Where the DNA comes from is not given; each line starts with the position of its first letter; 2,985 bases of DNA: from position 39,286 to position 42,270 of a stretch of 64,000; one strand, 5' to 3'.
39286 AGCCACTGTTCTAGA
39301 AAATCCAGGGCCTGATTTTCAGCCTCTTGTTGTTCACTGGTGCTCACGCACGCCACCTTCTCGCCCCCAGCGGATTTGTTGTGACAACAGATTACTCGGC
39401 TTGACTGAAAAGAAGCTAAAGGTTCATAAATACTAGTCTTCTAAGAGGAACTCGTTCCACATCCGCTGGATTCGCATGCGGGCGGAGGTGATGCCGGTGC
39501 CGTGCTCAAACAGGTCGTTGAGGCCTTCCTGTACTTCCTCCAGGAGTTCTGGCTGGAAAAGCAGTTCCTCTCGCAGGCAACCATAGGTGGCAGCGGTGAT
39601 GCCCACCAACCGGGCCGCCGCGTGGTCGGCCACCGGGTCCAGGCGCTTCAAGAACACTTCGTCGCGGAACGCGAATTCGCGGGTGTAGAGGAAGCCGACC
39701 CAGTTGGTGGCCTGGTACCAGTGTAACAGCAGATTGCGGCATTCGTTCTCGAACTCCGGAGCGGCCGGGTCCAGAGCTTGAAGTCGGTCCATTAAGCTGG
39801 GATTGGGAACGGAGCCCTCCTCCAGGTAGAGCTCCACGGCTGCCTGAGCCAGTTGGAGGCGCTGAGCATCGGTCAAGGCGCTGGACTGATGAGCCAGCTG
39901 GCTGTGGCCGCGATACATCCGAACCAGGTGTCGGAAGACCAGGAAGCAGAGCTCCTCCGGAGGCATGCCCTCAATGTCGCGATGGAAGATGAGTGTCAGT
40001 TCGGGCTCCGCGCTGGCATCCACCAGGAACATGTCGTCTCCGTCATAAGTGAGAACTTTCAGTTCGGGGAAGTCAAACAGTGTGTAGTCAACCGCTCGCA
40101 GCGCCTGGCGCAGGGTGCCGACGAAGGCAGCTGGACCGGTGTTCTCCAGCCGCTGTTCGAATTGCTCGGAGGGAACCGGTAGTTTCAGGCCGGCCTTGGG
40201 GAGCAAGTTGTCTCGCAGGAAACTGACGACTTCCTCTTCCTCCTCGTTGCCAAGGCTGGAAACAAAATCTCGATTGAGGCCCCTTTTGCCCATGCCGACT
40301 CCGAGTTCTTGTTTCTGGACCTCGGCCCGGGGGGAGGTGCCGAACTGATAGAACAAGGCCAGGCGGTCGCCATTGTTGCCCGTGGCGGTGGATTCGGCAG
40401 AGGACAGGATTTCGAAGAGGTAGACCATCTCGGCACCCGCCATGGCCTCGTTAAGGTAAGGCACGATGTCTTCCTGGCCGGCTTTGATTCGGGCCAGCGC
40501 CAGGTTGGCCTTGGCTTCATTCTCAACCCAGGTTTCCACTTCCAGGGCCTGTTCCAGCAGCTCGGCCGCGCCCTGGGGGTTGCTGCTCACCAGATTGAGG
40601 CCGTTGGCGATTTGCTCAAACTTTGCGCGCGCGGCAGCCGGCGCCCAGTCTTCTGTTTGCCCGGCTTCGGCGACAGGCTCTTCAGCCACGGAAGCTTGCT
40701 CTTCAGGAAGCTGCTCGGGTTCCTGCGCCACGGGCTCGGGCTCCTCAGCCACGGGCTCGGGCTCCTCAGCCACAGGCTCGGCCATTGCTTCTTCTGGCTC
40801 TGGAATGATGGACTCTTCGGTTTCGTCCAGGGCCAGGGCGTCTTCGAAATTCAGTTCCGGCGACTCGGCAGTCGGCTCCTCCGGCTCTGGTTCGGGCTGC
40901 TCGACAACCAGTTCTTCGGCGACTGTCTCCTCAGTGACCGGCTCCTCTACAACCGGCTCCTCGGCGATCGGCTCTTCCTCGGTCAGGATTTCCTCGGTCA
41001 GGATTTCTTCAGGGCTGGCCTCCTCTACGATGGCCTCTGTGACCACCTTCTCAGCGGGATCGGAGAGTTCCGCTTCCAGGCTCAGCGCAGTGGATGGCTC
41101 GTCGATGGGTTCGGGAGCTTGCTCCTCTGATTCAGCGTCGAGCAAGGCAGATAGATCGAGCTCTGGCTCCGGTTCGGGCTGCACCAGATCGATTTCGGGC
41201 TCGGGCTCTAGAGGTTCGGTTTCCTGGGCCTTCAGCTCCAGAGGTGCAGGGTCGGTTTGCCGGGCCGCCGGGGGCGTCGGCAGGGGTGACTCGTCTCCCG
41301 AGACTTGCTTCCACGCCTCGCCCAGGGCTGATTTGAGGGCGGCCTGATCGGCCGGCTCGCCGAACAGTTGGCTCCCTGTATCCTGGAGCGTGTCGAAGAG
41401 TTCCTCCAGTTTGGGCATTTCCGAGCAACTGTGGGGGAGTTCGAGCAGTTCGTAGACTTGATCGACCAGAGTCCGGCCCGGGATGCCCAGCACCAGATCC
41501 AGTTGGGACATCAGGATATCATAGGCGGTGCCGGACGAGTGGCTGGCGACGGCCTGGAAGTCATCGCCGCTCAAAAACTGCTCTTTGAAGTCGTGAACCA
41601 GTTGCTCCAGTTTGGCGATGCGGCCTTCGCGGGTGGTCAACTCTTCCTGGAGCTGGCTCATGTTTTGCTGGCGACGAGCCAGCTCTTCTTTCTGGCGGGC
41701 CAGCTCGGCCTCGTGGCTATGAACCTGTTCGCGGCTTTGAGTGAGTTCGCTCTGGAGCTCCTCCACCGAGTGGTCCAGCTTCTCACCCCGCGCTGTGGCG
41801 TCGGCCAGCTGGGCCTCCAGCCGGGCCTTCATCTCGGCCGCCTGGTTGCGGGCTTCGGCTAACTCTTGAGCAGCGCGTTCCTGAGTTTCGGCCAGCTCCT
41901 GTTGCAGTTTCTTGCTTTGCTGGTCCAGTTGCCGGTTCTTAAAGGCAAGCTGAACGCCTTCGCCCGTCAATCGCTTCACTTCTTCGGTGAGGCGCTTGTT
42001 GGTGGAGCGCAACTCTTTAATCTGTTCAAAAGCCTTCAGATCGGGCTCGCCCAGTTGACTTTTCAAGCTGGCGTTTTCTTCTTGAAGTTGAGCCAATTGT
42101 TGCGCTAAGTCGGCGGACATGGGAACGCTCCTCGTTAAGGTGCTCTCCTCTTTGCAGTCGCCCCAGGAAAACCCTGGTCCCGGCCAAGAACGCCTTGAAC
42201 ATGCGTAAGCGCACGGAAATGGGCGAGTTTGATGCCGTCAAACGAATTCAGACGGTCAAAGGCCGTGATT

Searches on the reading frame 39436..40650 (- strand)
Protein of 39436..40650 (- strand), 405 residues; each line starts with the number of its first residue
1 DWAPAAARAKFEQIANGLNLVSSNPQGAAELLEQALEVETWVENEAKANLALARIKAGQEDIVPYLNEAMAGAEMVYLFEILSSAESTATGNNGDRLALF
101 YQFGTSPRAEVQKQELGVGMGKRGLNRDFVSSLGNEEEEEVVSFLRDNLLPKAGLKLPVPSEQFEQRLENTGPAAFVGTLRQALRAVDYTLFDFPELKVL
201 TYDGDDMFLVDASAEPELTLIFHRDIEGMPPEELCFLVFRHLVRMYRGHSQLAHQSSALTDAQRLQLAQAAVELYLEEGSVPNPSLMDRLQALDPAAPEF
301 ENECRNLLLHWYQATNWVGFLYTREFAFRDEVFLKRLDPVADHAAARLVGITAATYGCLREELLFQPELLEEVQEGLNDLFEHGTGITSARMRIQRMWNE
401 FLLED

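Call 51: search_protein_families(library=pfam, proteins=[window:39436-40605:-], max_evalue=10)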
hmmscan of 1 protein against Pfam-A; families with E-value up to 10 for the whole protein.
seq(390 aa): 0 families

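Call 60: find_homologous_proteins(query=window:39436-40650:-, max_evalue=0.001)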
Query window:39436-40650:- (405 aa): 8 proteins with E <= 0.001 among 8000 candidates.
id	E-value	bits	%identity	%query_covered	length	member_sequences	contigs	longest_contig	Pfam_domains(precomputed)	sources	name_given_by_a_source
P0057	6.7e-248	840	92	100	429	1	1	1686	-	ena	-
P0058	1.7e-241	819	90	98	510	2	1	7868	-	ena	-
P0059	1.3e-240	816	90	100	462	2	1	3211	-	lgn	-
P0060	4.2e-236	801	88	100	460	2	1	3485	-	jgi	-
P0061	7.2e-209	711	78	100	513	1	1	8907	-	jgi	jgi:hypothetical protein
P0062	5.6e-170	583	91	71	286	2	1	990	-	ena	-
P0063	2.5e-164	565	65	100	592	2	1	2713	-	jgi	jgi:hypothetical protein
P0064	2.5e-67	245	45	72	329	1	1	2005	-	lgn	-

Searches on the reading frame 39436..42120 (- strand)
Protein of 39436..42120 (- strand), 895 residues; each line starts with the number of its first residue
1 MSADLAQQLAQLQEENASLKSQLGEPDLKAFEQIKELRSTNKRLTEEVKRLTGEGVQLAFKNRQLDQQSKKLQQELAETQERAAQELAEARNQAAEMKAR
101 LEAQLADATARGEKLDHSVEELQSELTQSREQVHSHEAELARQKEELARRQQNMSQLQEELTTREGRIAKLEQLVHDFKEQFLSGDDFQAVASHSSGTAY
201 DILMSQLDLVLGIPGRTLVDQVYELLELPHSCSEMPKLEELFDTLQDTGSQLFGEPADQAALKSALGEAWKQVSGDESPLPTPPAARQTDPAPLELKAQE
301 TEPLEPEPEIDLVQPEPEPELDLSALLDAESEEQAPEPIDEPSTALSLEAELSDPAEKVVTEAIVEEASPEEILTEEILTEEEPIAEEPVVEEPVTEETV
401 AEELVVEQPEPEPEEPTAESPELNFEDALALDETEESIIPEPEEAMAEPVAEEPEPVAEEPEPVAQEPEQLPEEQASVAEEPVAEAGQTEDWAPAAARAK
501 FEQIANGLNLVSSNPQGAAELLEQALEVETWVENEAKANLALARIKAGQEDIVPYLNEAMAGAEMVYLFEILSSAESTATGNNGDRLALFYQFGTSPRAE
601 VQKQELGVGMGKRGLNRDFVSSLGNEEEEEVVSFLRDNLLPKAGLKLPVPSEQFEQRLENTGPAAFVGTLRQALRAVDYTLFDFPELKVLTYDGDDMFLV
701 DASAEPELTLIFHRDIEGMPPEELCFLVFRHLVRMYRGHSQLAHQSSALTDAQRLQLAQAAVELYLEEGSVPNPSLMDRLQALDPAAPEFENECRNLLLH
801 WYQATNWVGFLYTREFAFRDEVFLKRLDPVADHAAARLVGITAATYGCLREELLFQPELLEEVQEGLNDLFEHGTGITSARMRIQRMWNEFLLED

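Call 3: search_protein_families(library=pfam, proteins=[window:39436-42120:-], max_evalue=1)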
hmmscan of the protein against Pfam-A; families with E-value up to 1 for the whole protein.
window:39436-42120:- (895 aa): 8 families
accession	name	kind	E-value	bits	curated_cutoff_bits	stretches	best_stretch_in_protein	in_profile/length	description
PF15294.11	Leu_zip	-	0.0035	17.4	28.2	1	33-157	134-258/275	Leucine zipper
PF23831.1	DUF7201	-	0.017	15.3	27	1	52-151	6-100/142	Coiled-coil region of unknown function (DUF7201)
PF14712.11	Snapin_Pallidin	-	0.019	15.8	29.6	1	100-171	17-88/89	Snapin/Pallidin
PF05667.16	CCDC22_CC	-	0.33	10.5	39.2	1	32-175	219-361/477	CCDC22 protein coiled-coil region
PF17649.6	VPS38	-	0.56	9.5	25.2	1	41-194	159-311/424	Vacuolar protein sorting 38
PF15035.11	Rootletin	-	0.61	10.5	36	0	67-159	58-143/188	Ciliary rootlet component, centrosome cohesion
PF12072.13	RNase_Y_N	-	0.77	9.6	32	1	70-207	23-159/201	RNase Y N-terminal region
PF12329.13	TMF_DNA_bd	-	0.87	10.1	35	1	7-51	12-52/74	TATA element modulatory factor 1 DNA binding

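Call 4: search_protein_families(library=ncbifam, proteins=[window:39436-42120:-], max_evalue=1)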
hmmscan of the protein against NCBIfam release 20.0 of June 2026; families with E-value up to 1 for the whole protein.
window:39436-42120:- (895 aa): 15 families
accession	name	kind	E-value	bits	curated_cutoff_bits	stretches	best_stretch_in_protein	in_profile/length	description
TIGR02168.1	SMC_prok_B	equivalog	2.4e-06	25.6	567.35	1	6-180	699-924/1181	chromosome segregation protein SMC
TIGR02169.1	SMC_prok_A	equivalog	8.9e-06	23.7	729.4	1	6-173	244-939/1165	chromosome segregation protein SMC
TIGR04523.1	Mplasa_alph_rch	subfamily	0.00022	19.3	270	1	4-180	346-524/745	helix-rich protein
NF038350.1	taxis_HmpF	equivalog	0.00066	18.2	200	1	6-175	120-290/553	pilus motility taxis protein HmpF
NF043078.1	MMSYN1_0168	equivalog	0.0069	15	800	1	30-184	138-293/649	oligopeptide ABC transporter ATP-binding protein OppF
NF045487.1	ASRP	equivalog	0.0088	14.7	300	1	62-177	326-447/593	archaea-specific SMC-related protein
NF003034.1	PRK03918.1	equivalog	0.013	13.5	700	1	6-179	562-731/878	DNA double-strand break repair ATPase Rad50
NF041378.1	XopZ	subfamily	0.098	10.6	1300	1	37-183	180-323/1292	XopZ family type III secretion system effector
TIGR04527.1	mycoplas_twoTM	subfamily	0.14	11.8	125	1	82-211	37-156/248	MG_279/MG_280 family protein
NF043058.1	T4SS_LegC2C7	subfamily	0.15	11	350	1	3-180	125-305/348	LegC2/C7 family Dot/Icm T4SS effector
NF041034.1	Rad50_Sulf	equivalog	0.18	9.6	1000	1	9-172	547-707/872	DNA double-strand break repair ATPase Rad50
TIGR03319.1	RNase_Y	equivalog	0.28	9.6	454.35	1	71-207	22-157/514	ribonuclease Y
NF045780.1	TrlF_fam_ATP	equivalog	0.33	9.6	350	1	4-179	474-664/944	TrlF family AAA-like ATPase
NF052320.1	Cbp1_fam_LP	subfamily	0.55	9.7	90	1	118-180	103-165/286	Cbp1 family collagen-binding glycoprotein adhesin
NF058675.1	RcGTA_tape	equivalog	0.89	9.3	220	1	112-206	7-96/220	RcGTA-type gene transfer agent tail tape measure protein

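Call 54: search_protein_families(library=padloc, proteins=[window:39436-42120:-], max_evalue=0.01)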
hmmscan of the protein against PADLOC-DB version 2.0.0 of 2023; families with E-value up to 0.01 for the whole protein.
window:39436-42120:- (895 aa): 10 families
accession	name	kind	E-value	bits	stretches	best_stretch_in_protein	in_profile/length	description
PDLC03861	LmuB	-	1.2e-06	24.8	1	32-179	402-545/1213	-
PDLC00553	JetC2|JetC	-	7.8e-06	22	1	5-173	819-987/1361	DUF3584 domain; MukB-like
PDLC03859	LmuB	-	0.00016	19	1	23-171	269-407/611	-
PDLC00580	JetC3|JetC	-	0.00069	15.9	1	11-181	242-411/1068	DUF3584 domain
PDLC02714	PbeC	-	0.00087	16.2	1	20-163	363-505/651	PbeC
PDLC03865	LmuB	-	0.0016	14.7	1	9-179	252-429/1007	-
PDLC02668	DndD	-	0.0019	15.3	1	10-178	352-522/659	DndD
PDLC00550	JetC2|JetC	-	0.0021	13.9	1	6-178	762-927/1355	DUF3584 domain; MukB-like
PDLC04547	PDC-M26A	-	0.0039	13.8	1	22-183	120-276/724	-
PDLC00551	JetC2|JetC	-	0.0043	12.9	1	5-182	315-492/1365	DUF3584 domain; MukB-like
